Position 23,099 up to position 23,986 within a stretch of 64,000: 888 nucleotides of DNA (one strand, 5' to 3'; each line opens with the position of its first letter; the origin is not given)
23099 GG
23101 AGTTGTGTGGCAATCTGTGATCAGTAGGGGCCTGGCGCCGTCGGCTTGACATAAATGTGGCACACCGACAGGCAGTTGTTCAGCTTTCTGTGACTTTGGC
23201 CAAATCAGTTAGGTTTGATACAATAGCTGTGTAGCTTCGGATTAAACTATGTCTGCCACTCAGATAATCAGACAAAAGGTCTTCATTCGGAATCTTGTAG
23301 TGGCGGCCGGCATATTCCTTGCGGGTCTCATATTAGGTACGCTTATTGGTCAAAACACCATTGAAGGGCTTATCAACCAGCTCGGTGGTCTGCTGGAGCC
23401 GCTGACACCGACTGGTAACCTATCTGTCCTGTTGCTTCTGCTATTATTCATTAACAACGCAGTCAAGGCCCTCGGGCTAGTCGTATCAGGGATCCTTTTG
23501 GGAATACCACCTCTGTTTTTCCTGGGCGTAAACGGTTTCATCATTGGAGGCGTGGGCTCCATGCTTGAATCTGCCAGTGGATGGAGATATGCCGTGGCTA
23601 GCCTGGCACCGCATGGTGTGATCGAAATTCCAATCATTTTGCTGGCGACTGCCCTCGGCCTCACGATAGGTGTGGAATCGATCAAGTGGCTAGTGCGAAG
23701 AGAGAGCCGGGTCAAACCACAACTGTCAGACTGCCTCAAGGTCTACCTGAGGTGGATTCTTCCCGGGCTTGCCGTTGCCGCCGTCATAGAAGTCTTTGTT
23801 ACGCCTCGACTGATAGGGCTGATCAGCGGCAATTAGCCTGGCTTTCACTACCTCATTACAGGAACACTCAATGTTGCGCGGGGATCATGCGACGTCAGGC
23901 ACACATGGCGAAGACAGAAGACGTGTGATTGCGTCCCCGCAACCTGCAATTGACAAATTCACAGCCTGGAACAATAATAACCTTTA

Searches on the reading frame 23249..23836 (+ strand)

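Call 84: search_protein_families(library=pfam, proteins=[window:23249-23836:+], max_evalue=0.01)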
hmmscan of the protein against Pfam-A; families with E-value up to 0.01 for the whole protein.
window:23249-23836:+ (195 aa): 1 family
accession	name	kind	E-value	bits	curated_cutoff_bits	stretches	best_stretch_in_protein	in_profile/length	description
PF01944.22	SpoIIM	-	6.2e-28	98.2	26.9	1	20-186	2-163/163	Stage II sporulation protein M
